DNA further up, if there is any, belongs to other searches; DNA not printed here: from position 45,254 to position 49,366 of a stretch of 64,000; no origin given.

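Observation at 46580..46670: PolC lacks its 3'-5' proofreading exonuclease domain through a clean in-frame absence inside the PHP domain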

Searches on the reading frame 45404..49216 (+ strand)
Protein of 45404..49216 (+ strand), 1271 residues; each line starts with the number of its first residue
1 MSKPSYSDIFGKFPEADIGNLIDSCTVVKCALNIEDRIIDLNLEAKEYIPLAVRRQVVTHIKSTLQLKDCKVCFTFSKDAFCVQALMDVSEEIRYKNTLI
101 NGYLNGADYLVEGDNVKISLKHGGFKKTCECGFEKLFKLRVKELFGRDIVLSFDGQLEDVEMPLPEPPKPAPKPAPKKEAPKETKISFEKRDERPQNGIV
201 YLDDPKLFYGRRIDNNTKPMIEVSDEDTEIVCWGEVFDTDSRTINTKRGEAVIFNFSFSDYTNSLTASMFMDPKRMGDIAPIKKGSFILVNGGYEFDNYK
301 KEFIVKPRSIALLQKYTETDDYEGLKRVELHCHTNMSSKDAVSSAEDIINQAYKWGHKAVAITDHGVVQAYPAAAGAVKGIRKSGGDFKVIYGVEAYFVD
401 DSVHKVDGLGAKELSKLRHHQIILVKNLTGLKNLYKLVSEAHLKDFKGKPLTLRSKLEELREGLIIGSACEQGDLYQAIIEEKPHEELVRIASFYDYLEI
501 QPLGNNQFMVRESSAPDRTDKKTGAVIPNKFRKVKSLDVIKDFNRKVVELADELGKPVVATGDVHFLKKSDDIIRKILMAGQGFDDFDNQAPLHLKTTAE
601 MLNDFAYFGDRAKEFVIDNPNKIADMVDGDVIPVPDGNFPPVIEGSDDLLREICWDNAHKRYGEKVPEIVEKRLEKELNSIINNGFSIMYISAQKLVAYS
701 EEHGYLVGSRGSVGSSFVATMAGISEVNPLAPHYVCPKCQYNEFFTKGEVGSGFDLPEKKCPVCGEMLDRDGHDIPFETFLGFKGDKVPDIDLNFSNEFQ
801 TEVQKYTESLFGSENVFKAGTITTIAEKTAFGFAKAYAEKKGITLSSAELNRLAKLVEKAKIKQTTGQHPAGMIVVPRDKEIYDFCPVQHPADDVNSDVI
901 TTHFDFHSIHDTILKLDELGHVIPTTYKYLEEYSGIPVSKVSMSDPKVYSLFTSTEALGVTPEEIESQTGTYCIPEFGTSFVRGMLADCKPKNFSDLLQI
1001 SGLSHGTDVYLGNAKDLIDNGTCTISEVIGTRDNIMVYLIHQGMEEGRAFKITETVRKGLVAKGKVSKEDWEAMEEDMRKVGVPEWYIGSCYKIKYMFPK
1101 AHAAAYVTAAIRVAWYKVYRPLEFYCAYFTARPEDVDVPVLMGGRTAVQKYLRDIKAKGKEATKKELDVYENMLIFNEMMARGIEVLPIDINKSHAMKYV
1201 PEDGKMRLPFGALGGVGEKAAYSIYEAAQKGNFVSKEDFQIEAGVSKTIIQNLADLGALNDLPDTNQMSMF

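Call 3: search_protein_families(library=pfam, proteins=[window:45404-49216:+], max_evalue=10)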
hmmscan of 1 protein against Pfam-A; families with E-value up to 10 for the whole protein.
window:45404-49216:+ (1271 aa): 6 families
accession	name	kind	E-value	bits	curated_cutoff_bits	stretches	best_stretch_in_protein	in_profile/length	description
PF07733.18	DNA_pol3_alpha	-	9.1e-57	193.1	23.9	2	649-831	2-144/260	Bacterial DNA polymerase III alpha NTPase domain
PF02811.25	PHP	-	1.4e-26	94.2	26.4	1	329-495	1-152/164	PHP domain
PF17657.6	DNA_pol3_finger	-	9.5e-22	77.5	22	1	925-1080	7-164/166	Bacterial DNA polymerase III alpha subunit finger domain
PF14579.12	HHH_6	-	5.4e-14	52.6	25.6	1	1183-1263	1-84/90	Helix-hairpin-helix motif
PF09723.15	Zn_ribbon_8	-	0.53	10.8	34.4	1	734-767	6-36/41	Zinc ribbon domain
PF21349.2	RUBY_RBDX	-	0.82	9.6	26.5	1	753-765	12-23/30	Rubrerythrin, rubredoxin-like domain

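Call 4: search_protein_families(library=ncbifam, proteins=[window:45404-49216:+], max_evalue=0.1)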
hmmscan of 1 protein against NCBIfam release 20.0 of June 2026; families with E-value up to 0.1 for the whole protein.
window:45404-49216:+ (1271 aa): 22 families
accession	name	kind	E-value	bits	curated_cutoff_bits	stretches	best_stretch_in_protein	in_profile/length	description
NF001688.0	PRK00448.1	equivalog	0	1392.6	873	2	418-1271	614-1444/1445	PolC-type DNA polymerase III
TIGR01405.1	polC_Gram_pos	equivalog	0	1268.8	1043.45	2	418-1271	380-1211/1211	DNA polymerase III subunit alpha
TIGR00594.1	polc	superfamily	1e-67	229.1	434.35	5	328-731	2-382/1022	DNA polymerase III subunit alpha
NF005298.0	PRK06826.1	equivalog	4.6e-66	223.3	1260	6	328-496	6-164/1151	DNA polymerase III subunit alpha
NF004226.0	PRK05673.1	equivalog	8.1e-62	209.4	1002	5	328-731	7-385/1146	DNA polymerase III subunit alpha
NF004225.0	PRK05672.1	subfamily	1.1e-43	149.5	939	3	328-731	7-374/1047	error-prone DNA polymerase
NF005617.0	PRK07374.1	equivalog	1.6e-40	138.9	1653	3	328-496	4-166/1170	DNA polymerase III subunit alpha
NF005377.0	PRK06920.1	equivalog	2.3e-37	128.4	1806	3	326-732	2-366/1108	DNA polymerase III subunit alpha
NF007079.0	PRK09532.1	equivalog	1.2e-36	126.3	1525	3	328-498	4-173/876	DNA polymerase III subunit alpha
NF005516.0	PRK07135.1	equivalog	1.2e-18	66.8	1084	3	646-731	228-315/974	DNA polymerase III DnaE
NF005582.0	PRK07279.1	equivalog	7e-10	37.6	1279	2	668-733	258-324/1033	DNA polymerase III subunit alpha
NF004550.0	PRK05898.1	equivalog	1.5e-09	36.7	1182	1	646-731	227-316/971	DNA polymerase III subunit alpha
NF005616.0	PRK07373.1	equivalog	8.4e-07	27.9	646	1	1180-1264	87-174/449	DNA polymerase III subunit alpha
NF041577.1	nside_bi_sphtase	equivalog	2.3e-05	23.7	400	1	327-404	3-75/276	3',5'-nucleoside bisphosphate phosphatase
NF006702.0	PRK09248.1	domain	0.00016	21.3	264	1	327-367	4-43/246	PHP domain-containing protein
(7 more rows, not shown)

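Call 5: search_solved_structures(query=window:45404-49216:+, show_alignments=2)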
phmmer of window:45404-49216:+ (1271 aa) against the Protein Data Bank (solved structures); distinct sequences matched with E-value up to 0.001: 13.
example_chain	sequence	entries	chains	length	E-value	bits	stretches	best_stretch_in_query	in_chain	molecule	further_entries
3f2b_A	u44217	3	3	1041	0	1029.3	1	222-1271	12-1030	DNA-directed DNA polymerase III alpha chain | GEOBACILLUS KAUSTOPHILUS DNA POLC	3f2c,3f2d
9qpc_A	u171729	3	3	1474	0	1019.4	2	418-1271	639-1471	DNA polymerase III PolC-type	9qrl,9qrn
2hpi_A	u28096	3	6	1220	1.5e-26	95.7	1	325-673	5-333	DNA polymerase III alpha subunit | DNA polymerase III subunit alpha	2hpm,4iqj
3e0d_A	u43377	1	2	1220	2e-25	92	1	325-674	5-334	DNA polymerase III subunit alpha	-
4jom_A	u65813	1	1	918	3.5e-23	84.5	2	545-730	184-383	DNA polymerase III subunit alpha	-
2hnh_A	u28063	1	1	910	2.4e-20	75.2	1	545-730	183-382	DNA polymerase III alpha subunit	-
2hqa_A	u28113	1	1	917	2.5e-20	75.1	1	545-730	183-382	DNA polymerase III alpha subunit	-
5m1s_A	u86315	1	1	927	3.1e-20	74.8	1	545-730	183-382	DNA polymerase III subunit alpha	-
5fku_A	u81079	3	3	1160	1.3e-19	72.7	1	545-730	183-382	DNA POLYMERASE III SUBUNIT ALPHA | DNA POLYMERASE III ALPHA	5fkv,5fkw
5lew_A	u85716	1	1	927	1.5e-18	69.2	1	327-733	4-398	DNA polymerase III subunit alpha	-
7pu7_A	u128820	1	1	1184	4.5e-18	67.6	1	324-479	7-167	DNA polymerase III subunit alpha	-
4gx8_A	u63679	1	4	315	1.8e-07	32.5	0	328-481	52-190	DNA polymerase III subunit epsilon,DNA polymerase III subunit alpha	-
4gx9_A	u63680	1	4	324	2.1e-07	32.3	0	328-481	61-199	DNA polymerase III subunit epsilon,DNA polymerase III subunit alpha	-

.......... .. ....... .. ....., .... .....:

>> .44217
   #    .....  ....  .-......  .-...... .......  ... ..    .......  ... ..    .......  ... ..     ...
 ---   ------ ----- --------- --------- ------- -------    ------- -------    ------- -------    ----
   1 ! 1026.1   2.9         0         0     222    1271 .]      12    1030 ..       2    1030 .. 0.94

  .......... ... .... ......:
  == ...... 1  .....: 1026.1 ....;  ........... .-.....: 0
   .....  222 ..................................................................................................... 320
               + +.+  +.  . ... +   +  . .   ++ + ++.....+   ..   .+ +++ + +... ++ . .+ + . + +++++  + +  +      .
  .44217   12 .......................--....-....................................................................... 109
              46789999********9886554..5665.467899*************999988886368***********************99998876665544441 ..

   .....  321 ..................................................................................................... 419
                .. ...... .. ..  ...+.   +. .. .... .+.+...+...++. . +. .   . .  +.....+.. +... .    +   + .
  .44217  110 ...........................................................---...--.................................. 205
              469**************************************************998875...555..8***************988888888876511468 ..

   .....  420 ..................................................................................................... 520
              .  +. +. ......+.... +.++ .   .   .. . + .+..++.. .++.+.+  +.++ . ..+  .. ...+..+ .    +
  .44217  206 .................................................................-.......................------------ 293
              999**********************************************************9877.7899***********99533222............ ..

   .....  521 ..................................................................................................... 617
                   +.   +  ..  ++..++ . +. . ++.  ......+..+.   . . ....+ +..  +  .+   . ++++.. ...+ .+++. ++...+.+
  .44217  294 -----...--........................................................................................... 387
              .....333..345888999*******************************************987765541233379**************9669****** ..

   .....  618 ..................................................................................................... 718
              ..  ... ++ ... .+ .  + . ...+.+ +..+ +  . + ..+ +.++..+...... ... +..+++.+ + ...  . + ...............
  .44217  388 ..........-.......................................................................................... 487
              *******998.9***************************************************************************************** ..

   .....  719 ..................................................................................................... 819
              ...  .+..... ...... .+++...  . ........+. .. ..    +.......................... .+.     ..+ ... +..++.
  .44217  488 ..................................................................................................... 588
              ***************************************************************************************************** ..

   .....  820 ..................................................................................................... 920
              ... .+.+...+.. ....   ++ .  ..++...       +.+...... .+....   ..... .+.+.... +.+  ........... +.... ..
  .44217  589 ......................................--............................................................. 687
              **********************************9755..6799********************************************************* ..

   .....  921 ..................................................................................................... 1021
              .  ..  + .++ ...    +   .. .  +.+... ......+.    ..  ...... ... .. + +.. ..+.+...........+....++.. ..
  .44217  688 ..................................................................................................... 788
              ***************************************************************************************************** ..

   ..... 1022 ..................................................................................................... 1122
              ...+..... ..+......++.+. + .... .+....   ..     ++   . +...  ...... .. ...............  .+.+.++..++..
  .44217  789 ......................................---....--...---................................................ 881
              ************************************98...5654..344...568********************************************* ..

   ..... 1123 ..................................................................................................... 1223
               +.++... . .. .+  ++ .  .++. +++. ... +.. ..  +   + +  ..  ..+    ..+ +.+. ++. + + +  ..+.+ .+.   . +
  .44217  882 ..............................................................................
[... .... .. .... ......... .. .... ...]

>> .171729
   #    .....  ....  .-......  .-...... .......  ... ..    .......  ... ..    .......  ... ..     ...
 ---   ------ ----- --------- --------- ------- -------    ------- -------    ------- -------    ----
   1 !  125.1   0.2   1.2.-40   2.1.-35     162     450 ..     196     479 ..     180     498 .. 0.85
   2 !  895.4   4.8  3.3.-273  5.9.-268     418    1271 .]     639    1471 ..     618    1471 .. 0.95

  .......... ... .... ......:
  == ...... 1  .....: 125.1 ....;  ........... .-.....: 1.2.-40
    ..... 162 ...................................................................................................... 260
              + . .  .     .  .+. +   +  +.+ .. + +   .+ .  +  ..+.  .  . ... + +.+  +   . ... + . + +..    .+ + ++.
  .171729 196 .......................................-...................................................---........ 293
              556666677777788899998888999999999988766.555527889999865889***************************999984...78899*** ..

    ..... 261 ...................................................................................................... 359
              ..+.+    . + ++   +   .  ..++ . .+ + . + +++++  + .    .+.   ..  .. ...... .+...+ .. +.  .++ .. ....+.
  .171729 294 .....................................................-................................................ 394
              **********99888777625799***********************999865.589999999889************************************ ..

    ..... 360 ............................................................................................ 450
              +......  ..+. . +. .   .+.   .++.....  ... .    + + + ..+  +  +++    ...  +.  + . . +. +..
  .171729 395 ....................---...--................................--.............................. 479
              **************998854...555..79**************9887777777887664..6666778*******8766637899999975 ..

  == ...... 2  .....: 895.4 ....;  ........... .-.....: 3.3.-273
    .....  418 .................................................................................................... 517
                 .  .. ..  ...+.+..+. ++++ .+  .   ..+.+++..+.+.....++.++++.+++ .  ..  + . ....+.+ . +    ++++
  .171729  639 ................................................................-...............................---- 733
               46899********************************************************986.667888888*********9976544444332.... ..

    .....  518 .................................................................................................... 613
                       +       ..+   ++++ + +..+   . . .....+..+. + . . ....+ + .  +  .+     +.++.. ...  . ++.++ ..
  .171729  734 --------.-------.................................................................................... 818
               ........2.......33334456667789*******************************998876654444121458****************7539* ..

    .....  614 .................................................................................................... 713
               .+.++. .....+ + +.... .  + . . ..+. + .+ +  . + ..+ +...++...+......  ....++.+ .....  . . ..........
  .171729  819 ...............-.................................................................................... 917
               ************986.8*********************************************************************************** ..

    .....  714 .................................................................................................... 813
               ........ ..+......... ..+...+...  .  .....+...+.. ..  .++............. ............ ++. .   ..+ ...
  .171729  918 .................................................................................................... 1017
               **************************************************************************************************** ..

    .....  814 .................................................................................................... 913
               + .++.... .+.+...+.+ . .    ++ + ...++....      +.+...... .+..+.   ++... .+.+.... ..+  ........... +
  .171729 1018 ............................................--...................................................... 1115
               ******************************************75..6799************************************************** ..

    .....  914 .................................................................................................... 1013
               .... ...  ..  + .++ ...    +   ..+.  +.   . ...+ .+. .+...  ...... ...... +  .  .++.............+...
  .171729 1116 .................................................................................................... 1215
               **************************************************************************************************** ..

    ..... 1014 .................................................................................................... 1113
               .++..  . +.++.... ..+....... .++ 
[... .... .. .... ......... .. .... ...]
